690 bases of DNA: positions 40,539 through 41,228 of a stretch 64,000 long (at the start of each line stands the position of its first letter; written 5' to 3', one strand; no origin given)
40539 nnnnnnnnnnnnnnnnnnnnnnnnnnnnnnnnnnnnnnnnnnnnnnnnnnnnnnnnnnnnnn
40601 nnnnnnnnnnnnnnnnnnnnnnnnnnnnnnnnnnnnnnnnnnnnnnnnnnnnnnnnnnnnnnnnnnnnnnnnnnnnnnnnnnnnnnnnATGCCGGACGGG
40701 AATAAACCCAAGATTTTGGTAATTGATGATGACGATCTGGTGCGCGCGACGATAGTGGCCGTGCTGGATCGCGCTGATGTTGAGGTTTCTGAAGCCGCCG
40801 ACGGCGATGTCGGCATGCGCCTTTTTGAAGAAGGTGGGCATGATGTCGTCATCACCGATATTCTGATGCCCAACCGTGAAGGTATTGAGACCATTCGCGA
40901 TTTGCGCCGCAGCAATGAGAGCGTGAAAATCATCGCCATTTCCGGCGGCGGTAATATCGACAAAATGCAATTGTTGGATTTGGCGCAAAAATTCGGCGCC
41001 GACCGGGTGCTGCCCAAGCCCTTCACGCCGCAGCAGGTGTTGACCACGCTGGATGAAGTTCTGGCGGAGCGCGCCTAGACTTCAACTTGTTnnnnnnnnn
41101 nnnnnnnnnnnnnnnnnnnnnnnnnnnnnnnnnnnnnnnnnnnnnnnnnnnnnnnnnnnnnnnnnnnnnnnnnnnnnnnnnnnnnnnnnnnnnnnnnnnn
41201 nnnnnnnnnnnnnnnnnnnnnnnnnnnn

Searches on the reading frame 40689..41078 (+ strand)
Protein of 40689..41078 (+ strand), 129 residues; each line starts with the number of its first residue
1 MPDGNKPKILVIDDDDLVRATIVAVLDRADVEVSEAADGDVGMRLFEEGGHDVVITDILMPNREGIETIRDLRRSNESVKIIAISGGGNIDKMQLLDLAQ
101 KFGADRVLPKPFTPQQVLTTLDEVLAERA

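Call 9: search_protein_families(library=pfam, proteins=[window:40689-41078:+])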
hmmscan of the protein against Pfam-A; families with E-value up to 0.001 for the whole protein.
window:40689-41078:+ (129 aa): 1 family
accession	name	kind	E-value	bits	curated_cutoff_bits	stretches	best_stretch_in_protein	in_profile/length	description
PF00072.30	Response_reg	-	4.5e-23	82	30.2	1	9-121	1-110/111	Response regulator receiver domain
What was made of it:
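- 40689..41078 (+): Receiver-only response regulator of 129 aa. The acidic pocket (D13/D14), D57, S85 and K110 are all present. Pfam Response_reg, E = 4.5e-23 (call 9).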

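Call 10: search_protein_families(library=ncbifam, proteins=[window:40689-41078:+])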
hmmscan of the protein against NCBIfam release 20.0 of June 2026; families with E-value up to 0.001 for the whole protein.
window:40689-41078:+ (129 aa): 90 families (the best 25 are shown)
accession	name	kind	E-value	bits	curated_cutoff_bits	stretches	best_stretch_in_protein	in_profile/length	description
NF045505.1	RR_RssB_Pseudo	equivalog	1.7e-17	63.6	700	1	8-114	7-110/394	two-component system response regulator RssB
NF007005.1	PRK09468.1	equivalog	1.3e-16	60.8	331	1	6-127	3-121/237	osmolarity response regulator transcription factor OmpR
NF041733.1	resp_reg_CseB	equivalog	9.3e-16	57.9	350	1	8-117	2-107/228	two-component system response regulator CseB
NF045944.1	ResRegRpaBCyano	equivalog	9.6e-16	57.8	330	1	10-125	1-112/229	response regulator transcription factor RpaB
NF041367.1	CheY_Halo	equivalog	1.1e-15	57.9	200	1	9-124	1-113/114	chemotaxis protein CheY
NF051850.1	RespRegRprY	equivalog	3.9e-15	55.9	370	1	5-125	3-120/234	response regulator transcription factor RprY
NF047793.1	ResRegPgtA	equivalog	5.2e-15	55.2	650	1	5-128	4-124/414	two-component system response regulator PgtA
NF046022.1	RespRegCpdRBruc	equivalog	5.4e-15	55.4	180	1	8-126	3-118/120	cell cycle two-component system response regulator CpdR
NF008199.0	PRK10955.1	equivalog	1.2e-14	54.8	341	1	8-124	3-114/232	envelope stress response regulator transcription factor CpxR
NF007969.0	PRK10693.1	equivalog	1.7e-14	53.6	329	1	8-114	9-112/337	two-component system response regulator RssB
TIGR01818.1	ntrC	equivalog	1.9e-14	53.3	558.6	1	9-126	1-115/463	nitrogen regulation protein NR(I)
NF006900.1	PRK09390.1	equivalog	2.3e-14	53.4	255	1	6-127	4-122/203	response regulator FixJ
NF046020.1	HisKinCckABruc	equivalog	4.7e-14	51.2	1000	1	6-125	749-867/868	cell cycle histidine kinase CckA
NF040689.1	MtrAB_MtrA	equivalog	2.6e-13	49.8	300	1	9-120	1-108/219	MtrAB system response regulator MtrA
NF040534.1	resp_reg_YycF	equivalog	2.7e-13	49.7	340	1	8-119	2-109/231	response regulator YycF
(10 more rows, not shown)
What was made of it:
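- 40689..41078 (+): It falls below the NCBIfam cut-offs for CheY, CpdR and DivK-like families (call 10).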

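Call 11: find_related_loci(query=window:40689-41075:+, collection=genome_contigs, flank=6000)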
Query window:40689-41075:+ (129 aa) in genome_contigs; peptide patterns used: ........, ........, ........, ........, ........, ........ (x = any residue, [..] = any of these).
599 stretches matched a pattern (row limit reached: there are more); 40 encode a relative of the query (tblastn E <= 1e-3); 40 distinct loci.
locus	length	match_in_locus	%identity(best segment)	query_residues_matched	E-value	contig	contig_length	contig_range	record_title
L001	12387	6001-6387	99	1-129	2e-80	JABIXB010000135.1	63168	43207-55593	MAG: Rhodospirillaceae bacterium isolate SI073_bin108 k141_1255243, whole genome shotgun sequence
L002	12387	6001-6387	89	1-129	4e-73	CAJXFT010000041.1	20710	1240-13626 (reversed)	MAG TPA_asm: uncultured Alphaproteobacteria bacterium isolate ERR599062_bin.171_MetaBAT_v2.12.1_MAG genome assembly, con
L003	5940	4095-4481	85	1-129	2e-68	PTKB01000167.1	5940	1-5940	MAG: Alphaproteobacteria bacterium MarineAlpha10_Bin2 CFH39_167, whole genome shotgun sequence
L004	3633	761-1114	61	8-125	4e-42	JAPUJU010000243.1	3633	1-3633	MAG: bacterium isolate KW1-S15_115 KW1-S15_115_cg243, whole genome shotgun sequence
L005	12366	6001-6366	51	8-129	2e-35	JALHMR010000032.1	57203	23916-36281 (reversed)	MAG: Rhodospirillaceae bacterium isolate Bin_39_2_2 c_000000002866, whole genome shotgun sequence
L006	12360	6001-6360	50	6-125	2e-33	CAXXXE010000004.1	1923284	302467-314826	MAG: Desulfatiglandales bacterium isolate d5234fa8-f814-4557-af24-a28d4dae9633 genome assembly, contig: contig_4, whole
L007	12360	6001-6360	47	9-128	2e-29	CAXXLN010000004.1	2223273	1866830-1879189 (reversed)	MAG: Desulfatiglandales bacterium isolate 53c9cee3-5eb1-4031-9065-1ba860722897 genome assembly, contig: contig_4, whole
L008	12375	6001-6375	45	2-126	8e-29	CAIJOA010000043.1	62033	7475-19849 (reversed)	MAG: uncultured Rhodospirillales bacterium isolate Umea2_bin-0321 genome assembly, contig: bin-0321:43/50, whole genome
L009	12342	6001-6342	48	8-121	3e-28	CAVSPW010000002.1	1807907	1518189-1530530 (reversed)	MAG: uncultured Alphaproteobacteria bacterium isolate MFD01299.bin.1.188 genome assembly, contig: contig_12664, whole ge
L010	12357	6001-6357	47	8-126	9e-28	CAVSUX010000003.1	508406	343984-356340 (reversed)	MAG: uncultured Alphaproteobacteria bacterium isolate MFD05513.bin.2.149 genome assembly, contig: contig_15113, whole ge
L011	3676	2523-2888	47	4-125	6e-28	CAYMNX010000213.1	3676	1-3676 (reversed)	MAG TPA_asm: uncultured Rhizobiaceae bacterium isolate binchicken_co84_120 genome assembly, contig: k141_2830994, whole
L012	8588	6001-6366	46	5-127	6e-28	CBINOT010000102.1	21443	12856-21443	MAG TPA_asm: uncultured Opitutus sp. isolate SRR16817046_concoct_13 genome assembly, contig: ERZ27394046.630, whole geno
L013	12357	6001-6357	47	8-126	9e-28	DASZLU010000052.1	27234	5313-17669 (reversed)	MAG TPA_asm: Stellaceae bacterium isolate SMAG_U5873 k141_64189, whole genome shotgun sequence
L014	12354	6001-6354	47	9-126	2e-27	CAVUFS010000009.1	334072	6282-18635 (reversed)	MAG: uncultured Alphaproteobacteria bacterium isolate MFD04967.bin.1.129 genome assembly, contig: contig_51785, whole ge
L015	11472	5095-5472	45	1-125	1e-27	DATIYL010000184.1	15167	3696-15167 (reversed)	MAG TPA_asm: Stellaceae bacterium isolate SMAG_U15274 k141_3357708, whole genome shotgun sequence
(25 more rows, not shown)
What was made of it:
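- The organism is alphaproteobacterial (call 11).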

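Call 27: find_homologous_proteins(query=window:40689-41075:+)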
Query window:40689-41075:+ (129 aa): 1307 proteins with E <= 0.001 among 1345 candidates; the best 120 are listed.
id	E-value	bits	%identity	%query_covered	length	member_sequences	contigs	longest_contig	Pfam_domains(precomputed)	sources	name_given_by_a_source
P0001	1.3e-70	253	96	99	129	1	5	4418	PF00072.31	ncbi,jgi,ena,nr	ncbi:MAG: Transcriptional regulatory protein SrrA [Alphaproteobacteria bacterium MarineAlpha10_Bin1]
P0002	5.5e-70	251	95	99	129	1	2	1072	PF00072.31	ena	-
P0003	7.0e-70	250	95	99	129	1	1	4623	PF00072.31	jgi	-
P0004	8.8e-70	250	95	99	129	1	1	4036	PF00072.31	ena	-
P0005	1.1e-69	250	95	99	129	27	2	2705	PF00072.31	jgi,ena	jgi:DNA-binding response OmpR family regulator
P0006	1.4e-69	249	95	100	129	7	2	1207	PF00072.31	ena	-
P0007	1.0e-67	243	92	99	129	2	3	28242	PF00072.31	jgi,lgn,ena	jgi:DNA-binding response OmpR family regulator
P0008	1.5e-66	240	89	100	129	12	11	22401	PF00072.31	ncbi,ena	-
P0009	2.4e-66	239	90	98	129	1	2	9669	PF00072.31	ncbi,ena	-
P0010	1.0e-64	234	89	99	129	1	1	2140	PF00072.31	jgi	-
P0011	1.3e-64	233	89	99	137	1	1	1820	PF00072.31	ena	-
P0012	6.0e-64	231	87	100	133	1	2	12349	PF00072.31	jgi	jgi:DNA-binding response OmpR family regulator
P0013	5.9e-62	225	84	100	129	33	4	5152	PF00072.31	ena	-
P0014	2.1e-57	210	86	92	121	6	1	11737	PF00072.31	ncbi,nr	ncbi:MAG: response regulator [Rhodospirillaceae bacterium]|nr:response regulator [Rhodospirillaceae 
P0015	1.4e-45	172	95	67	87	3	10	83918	PF00072.31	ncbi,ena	-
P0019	3.9e-36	141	58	95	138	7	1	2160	PF00072.31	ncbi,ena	-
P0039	1.6e-30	123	55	93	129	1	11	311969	PF00072.31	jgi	-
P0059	1.9e-29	120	53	93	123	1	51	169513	PF00072.31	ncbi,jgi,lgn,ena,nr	ncbi:MAG: response regulator [Rhodospirillaceae bacterium]|jgi:CheY-like chemotaxis protein|nr:respo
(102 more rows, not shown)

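Call 28: find_encoding_contigs(protein=P0001, flank=4000, max_places=5)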
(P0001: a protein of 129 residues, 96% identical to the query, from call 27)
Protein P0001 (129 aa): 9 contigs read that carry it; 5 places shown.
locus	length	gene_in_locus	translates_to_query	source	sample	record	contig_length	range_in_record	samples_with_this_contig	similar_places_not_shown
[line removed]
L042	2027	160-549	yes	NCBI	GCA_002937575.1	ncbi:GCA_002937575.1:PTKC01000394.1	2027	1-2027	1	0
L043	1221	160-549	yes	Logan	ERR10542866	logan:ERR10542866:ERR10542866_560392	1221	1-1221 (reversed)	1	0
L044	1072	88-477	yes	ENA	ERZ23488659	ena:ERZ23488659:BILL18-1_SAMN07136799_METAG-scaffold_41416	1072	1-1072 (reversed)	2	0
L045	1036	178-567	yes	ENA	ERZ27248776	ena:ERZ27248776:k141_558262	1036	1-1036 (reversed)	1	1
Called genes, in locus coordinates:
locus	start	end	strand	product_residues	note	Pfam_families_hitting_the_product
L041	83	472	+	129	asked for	PF00072:Response_reg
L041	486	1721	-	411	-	PF04551:GcpE, PF26540:GcpE_C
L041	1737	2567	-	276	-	PF00561:Abhydrolase_1, PF12697:Abhydrolase_6, PF12146:Hydrolase_4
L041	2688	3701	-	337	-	PF00111:Fer2, PF00970:FAD_binding_6, PF00175:NAD_binding_1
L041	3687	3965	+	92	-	-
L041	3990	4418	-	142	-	?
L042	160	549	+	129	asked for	PF00072:Response_reg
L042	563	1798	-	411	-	PF04551:GcpE, PF26540:GcpE_C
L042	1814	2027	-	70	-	?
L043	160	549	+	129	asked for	PF00072:Response_reg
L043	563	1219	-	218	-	?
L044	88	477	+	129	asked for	PF00072:Response_reg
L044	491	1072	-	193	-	?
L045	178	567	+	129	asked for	PF00072:Response_reg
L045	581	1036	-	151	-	?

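Call 29: find_encoding_contigs(protein=P0007, flank=4000, max_places=3)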
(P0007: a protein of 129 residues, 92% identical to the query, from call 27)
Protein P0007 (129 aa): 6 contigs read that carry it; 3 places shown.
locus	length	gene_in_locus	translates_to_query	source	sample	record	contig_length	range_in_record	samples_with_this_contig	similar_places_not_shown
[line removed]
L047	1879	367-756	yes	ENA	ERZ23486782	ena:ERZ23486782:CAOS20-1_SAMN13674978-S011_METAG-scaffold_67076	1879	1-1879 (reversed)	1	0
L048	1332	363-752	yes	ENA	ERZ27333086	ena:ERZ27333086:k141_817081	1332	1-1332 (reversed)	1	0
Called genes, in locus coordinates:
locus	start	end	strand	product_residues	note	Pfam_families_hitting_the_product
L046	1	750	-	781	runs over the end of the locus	PF02737:3HCDH_N, PF00725:3HCDH, PF00378:ECH_1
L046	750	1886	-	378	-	PF00108:Thiolase_N, PF02803:Thiolase_C, PF22691:Thiolase_C_1 (faint)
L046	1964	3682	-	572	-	PF00501:AMP-binding, PF13193:AMP-binding_C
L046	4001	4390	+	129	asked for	PF00072:Response_reg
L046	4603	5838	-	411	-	PF04551:GcpE, PF26540:GcpE_C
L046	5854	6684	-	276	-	PF00561:Abhydrolase_1, PF12697:Abhydrolase_6, PF12146:Hydrolase_4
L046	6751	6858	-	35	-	-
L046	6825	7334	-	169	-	PF03625:DUF302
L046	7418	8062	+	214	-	-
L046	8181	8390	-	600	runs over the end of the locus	PF00009:GTP_EFTU, PF03144:GTP_EFTU_D2 (weak), PF14492:EFG_III (weak), PF00679:EFG_C, PF06421:LepA_C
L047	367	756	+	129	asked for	PF00072:Response_reg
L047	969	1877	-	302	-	?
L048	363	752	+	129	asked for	PF00072:Response_reg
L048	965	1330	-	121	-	?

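Call 30: find_encoding_contigs(protein=P0003, flank=4000, max_places=3)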
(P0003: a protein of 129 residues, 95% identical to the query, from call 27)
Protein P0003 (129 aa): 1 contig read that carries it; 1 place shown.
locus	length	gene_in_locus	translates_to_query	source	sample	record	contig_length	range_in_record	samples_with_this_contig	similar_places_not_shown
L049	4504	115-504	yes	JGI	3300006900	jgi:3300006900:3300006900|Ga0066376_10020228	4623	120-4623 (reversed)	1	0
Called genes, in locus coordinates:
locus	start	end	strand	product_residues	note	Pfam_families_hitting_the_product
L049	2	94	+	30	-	?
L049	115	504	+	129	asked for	PF00072:Response_reg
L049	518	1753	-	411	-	PF04551:GcpE, PF26540:GcpE_C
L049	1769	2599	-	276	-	PF00561:Abhydrolase_1, PF12697:Abhydrolase_6, PF12146:Hydrolase_4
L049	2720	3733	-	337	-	PF00111:Fer2, PF00970:FAD_binding_6, PF00175:NAD_binding_1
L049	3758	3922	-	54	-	-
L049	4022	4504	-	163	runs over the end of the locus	PF03625:DUF302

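Call 35: find_related_loci(query=window:40689-41075:+, collection=metagenome_contigs, flank=3500)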
Query window:40689-41075:+ (129 aa) in metagenome_contigs; peptide patterns used: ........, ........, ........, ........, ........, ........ (x = any residue, [..] = any of these).
600 stretches matched a pattern (row limit reached: there are more); 105 encode a relative of the query (tblastn E <= 1e-3); the best 80 are kept; 80 distinct loci.
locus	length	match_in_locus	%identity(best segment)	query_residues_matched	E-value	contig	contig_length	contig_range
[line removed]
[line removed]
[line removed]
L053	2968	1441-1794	60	8-125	8e-42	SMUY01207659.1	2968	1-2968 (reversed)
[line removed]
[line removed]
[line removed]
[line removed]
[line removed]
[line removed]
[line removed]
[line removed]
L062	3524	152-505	46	5-122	2e-29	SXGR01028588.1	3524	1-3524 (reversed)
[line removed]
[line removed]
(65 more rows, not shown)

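Call 41: find_encoding_contigs(protein=P0059, flank=4000, max_places=4)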
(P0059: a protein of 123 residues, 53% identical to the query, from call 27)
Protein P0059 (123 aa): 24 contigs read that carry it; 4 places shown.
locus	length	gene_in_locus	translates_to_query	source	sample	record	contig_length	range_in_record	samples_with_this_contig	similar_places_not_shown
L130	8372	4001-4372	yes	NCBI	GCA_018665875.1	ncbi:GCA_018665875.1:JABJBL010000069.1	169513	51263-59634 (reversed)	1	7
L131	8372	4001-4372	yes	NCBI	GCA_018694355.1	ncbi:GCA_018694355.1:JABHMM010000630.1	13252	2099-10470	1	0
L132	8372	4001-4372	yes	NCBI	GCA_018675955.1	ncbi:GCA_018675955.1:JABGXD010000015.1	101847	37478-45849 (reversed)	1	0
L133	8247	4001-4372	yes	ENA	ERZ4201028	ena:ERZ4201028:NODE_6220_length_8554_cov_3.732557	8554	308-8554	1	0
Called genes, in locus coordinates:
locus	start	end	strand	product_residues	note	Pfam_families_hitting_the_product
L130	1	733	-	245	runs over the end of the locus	PF06240:COXG, PF10604:Polyketide_cyc2, PF10698:DUF2505 (faint), PF03364:Polyketide_cyc (weak)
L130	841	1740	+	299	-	PF01738:DLH, PF00326:Peptidase_S9 (faint)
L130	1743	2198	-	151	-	-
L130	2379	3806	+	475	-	PF00890:FAD_binding_2 (weak), PF01134:GIDA (faint), PF01262:AlaDh_PNT_C (faint), PF03486:HI0933_like (faint), PF07992:Pyr_redox_2, PF12831:FAD_oxidored, PF00070:Pyr_redox, PF02852:Pyr_redox_dim, +2 more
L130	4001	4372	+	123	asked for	PF00072:Response_reg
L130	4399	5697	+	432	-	-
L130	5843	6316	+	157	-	PF03061:4HBT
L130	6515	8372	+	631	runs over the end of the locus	PF16177:ACAS_N, PF00501:AMP-binding, PF13193:AMP-binding_C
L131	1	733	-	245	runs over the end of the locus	PF06240:COXG, PF10604:Polyketide_cyc2, PF10698:DUF2505 (faint), PF03364:Polyketide_cyc (weak)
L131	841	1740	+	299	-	PF01738:DLH, PF00326:Peptidase_S9 (faint)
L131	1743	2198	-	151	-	-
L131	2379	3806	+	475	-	PF00890:FAD_binding_2 (weak), PF01134:GIDA (faint), PF01262:AlaDh_PNT_C (faint), PF03486:HI0933_like (faint), PF07992:Pyr_redox_2, PF12831:FAD_oxidored, PF00070:Pyr_redox, PF02852:Pyr_redox_dim, +2 more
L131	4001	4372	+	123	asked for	PF00072:Response_reg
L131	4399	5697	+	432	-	-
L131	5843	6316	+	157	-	PF03061:4HBT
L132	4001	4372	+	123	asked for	PF00072:Response_reg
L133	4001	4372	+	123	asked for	PF00072:Response_reg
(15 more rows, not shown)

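Call 42: find_encoding_contigs(protein=P0039, flank=4000, max_places=3)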
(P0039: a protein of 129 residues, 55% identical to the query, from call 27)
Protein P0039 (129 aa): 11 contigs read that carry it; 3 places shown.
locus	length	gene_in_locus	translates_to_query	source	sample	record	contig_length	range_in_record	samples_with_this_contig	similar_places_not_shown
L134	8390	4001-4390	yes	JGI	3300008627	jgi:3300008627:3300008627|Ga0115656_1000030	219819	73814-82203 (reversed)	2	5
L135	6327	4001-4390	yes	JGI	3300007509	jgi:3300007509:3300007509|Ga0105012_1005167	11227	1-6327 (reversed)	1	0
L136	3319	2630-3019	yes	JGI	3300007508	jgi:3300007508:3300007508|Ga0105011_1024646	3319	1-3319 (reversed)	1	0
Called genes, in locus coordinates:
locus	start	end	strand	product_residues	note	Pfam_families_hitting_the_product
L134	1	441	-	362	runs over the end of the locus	PF02746:MR_MLE_N, PF13378:MR_MLE_C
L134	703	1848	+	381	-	PF06559:DCD_N, PF22769:DCD, PF22569:DCD_C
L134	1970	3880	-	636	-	PF08448:PAS_4, PF13188:PAS_8 (faint), PF13426:PAS_9 (weak), PF08447:PAS_3, PF00989:PAS, PF13426:PAS_9, PF00512:HisKA, PF02518:HATPase_c, +1 more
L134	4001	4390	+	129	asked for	PF00072:Response_reg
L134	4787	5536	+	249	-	PF01738:DLH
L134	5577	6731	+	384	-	PF13472:Lipase_GDSL_2 (faint)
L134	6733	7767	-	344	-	PF13481:AAA_25, PF03796:DnaB_C, PF06745:ATPase (weak), PF13191:AAA_16 (weak)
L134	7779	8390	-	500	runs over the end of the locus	PF01523:PmbA_TldD_1st, PF19290:PmbA_TldD_2nd, PF19289:PmbA_TldD_3rd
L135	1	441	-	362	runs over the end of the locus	PF02746:MR_MLE_N, PF13378:MR_MLE_C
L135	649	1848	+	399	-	PF06559:DCD_N, PF22769:DCD, PF22569:DCD_C, PF22769:DCD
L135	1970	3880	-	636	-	PF08448:PAS_4, PF13188:PAS_8 (faint), PF13426:PAS_9 (weak), PF08447:PAS_3, PF00989:PAS, PF13426:PAS_9, PF00512:HisKA, PF02518:HATPase_c, +1 more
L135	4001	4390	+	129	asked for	PF00072:Response_reg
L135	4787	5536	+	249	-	PF01738:DLH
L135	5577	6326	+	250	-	?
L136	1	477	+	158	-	?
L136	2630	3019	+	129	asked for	PF00072:Response_reg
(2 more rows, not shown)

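Call 43: find_encoding_contigs(protein=P0019, flank=4000, max_places=3)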
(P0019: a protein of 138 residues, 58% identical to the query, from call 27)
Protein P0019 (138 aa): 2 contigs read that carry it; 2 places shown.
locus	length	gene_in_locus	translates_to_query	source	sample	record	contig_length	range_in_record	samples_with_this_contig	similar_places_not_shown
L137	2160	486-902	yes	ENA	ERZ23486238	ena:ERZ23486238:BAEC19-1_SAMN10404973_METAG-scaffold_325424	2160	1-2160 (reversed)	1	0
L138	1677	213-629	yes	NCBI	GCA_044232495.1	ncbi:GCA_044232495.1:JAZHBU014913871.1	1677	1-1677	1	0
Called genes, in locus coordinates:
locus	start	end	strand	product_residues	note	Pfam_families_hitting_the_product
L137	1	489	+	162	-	?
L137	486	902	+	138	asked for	PF00072:Response_reg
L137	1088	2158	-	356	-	?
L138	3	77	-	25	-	?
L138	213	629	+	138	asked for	PF00072:Response_reg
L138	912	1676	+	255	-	?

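Call 63: search_solved_structures(query=window:40689-41075:+, max_evalue=1e-10)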
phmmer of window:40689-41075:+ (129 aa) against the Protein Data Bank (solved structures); distinct sequences matched with E-value up to 1e-10: 20.
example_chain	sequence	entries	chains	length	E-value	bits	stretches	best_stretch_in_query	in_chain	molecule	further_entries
9xzo_A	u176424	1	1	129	7.5e-14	55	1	8-125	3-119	De novo protein M1X0B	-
3eq2_A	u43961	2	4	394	1.1e-13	54.4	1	9-114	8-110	Probable two-component response regulator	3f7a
3jte_A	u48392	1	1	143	2.7e-13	53.2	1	7-123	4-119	Response regulator receiver protein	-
4uhj_A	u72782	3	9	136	4.7e-13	52.4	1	8-125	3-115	TRANSCRIPTIONAL REGULATORY PROTEIN CPXR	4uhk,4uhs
4ja2_A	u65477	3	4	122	1.1e-12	51.2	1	7-125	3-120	Response regulator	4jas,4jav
1mvo_A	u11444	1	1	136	1.8e-12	50.5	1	7-125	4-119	PhoP response regulator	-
3f6p_A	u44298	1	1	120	2.2e-12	50.2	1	7-120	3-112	Transcriptional regulatory protein yycF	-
2zwm_A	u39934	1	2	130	2.7e-12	49.9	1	7-121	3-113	Transcriptional regulatory protein yycF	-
3hdg_A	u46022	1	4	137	3.5e-12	49.6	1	8-123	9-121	uncharacterized protein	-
6azr_B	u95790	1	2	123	5e-12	49.1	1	7-125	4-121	Chemotaxis regulator-transmits chemoreceptor signals to flagelllar motor components CheY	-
3dge_C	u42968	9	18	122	5.1e-12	49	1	7-125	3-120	Response regulator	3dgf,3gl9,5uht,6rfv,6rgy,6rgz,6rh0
4iga_A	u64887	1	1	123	9.8e-12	48.1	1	8-124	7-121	Chemotaxis protein CheY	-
1tmy_A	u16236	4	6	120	1.1e-11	48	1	8-124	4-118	CHEY PROTEIN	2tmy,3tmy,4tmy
1u0s_Y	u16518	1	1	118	1.3e-11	47.8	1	8-124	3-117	Chemotaxis protein cheY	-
6er7_A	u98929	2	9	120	1.6e-11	47.5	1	8-126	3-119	120aa long hypothetical chemotaxis protein (CheY)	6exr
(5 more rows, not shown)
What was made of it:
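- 40689..41078 (+): Its PDB relatives are generic receivers (call 63).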

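Call 82: find_encoding_contigs(protein=P0009, flank=3500, max_places=2)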
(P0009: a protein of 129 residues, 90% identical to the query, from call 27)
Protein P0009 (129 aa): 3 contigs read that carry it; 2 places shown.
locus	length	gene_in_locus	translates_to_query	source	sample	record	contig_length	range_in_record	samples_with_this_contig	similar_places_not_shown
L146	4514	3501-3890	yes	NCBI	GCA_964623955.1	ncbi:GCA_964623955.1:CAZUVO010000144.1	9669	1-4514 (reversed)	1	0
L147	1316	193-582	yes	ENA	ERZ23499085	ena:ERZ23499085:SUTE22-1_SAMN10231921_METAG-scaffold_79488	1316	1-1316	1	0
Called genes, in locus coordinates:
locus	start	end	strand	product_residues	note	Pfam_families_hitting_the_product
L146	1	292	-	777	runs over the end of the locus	PF02737:3HCDH_N, PF00725:3HCDH, PF00378:ECH_1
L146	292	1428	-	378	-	PF00108:Thiolase_N, PF02803:Thiolase_C, PF22691:Thiolase_C_1 (faint)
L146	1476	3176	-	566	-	PF00501:AMP-binding, PF13193:AMP-binding_C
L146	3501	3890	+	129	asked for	PF00072:Response_reg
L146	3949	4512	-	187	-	?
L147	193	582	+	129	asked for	PF00072:Response_reg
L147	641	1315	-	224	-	?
